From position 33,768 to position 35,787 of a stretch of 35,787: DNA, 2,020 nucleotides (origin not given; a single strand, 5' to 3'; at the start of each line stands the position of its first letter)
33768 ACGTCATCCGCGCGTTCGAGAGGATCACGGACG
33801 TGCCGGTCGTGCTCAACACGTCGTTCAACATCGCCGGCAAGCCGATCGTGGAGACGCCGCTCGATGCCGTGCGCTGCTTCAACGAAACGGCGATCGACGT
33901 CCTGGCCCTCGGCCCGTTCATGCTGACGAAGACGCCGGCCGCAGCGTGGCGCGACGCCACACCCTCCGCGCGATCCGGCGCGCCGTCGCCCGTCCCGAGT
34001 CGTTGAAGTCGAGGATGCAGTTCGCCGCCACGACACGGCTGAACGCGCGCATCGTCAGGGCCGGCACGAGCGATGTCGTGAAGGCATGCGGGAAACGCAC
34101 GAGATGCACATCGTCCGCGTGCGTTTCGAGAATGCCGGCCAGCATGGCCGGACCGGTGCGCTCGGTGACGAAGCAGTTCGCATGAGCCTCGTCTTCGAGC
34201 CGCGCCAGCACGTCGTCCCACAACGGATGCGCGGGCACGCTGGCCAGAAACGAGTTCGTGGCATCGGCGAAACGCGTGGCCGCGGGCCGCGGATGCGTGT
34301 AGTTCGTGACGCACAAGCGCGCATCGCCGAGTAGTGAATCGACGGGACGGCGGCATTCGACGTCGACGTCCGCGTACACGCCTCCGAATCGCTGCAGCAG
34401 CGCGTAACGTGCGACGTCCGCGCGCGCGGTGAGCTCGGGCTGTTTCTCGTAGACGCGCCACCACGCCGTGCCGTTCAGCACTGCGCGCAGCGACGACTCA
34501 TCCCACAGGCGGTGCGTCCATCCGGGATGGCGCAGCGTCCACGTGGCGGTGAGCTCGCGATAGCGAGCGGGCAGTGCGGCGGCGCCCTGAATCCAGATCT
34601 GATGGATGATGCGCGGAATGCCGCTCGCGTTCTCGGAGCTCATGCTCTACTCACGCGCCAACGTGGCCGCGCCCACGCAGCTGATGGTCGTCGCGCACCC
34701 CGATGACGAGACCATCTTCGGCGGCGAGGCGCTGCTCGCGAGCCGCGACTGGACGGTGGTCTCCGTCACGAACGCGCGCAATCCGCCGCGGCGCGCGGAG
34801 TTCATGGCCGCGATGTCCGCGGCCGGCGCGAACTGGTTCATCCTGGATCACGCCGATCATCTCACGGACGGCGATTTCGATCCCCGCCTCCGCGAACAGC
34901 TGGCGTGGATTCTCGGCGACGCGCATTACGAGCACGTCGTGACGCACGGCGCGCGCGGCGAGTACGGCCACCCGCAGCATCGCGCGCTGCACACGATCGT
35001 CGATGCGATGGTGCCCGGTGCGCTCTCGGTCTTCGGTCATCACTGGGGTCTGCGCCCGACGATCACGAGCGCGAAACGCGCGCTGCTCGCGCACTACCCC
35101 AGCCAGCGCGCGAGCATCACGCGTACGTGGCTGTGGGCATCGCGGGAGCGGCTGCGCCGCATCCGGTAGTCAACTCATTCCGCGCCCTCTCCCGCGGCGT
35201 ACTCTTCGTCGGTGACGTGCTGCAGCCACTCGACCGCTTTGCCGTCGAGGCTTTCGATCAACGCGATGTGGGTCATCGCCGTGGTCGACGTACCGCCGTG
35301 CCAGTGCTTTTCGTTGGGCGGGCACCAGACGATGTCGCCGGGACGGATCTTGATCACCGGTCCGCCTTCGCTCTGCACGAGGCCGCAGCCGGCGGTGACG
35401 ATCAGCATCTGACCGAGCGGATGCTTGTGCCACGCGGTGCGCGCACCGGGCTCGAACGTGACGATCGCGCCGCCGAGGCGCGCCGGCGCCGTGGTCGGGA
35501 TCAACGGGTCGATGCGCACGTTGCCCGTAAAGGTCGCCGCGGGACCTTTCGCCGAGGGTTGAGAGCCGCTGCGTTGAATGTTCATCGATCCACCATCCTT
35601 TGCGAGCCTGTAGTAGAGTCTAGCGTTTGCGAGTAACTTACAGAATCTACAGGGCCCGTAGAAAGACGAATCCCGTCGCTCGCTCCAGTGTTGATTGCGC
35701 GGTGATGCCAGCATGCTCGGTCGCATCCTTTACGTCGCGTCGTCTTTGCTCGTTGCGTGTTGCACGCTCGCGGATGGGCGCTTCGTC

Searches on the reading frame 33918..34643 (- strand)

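Call 44: search_protein_families(library=pfam, proteins=[window:33918-34643:-], max_evalue=0.01)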
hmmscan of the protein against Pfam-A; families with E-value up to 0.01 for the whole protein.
window:33918-34643:- (241 aa): 2 families
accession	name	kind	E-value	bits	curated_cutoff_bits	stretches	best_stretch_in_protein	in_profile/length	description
PF04488.21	Gly_transf_sug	-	8.5e-13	49.3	23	1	25-107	1-89/93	Glycosyltransferase sugar-binding region containing DXD motif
PF05704.18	Caps_synth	-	3.1e-06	27.2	24.5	1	9-143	46-182/278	Capsular polysaccharide synthesis protein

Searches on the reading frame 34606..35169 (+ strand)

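Call 66: search_protein_families(library=pfam, proteins=[window:34606-35169:+], max_evalue=0.01)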
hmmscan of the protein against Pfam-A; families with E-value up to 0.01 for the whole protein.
window:34606-35169:+ (187 aa): 1 family
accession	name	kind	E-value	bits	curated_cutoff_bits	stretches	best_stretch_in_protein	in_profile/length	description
PF02585.22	PIG-L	-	2e-12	48.2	28.2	1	26-135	1-128/129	GlcNAc-PI de-N-acetylase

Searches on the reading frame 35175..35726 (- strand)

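Call 66: search_protein_families(library=pfam, proteins=[window:35175-35726:-], max_evalue=0.01)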
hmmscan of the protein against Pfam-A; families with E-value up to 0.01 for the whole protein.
window:35175-35726:- (183 aa): 3 families
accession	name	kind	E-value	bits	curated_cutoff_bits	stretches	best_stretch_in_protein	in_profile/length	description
PF07883.17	Cupin_2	-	1.9e-12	47.2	27.2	1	88-152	2-65/70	Cupin domain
PF02311.25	AraC_binding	-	6.8e-06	26.3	21.1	1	93-141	12-59/135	AraC-like ligand binding domain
PF12973.13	Cupin_7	-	0.0054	17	27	0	87-143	36-87/105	ChrR Cupin-like domain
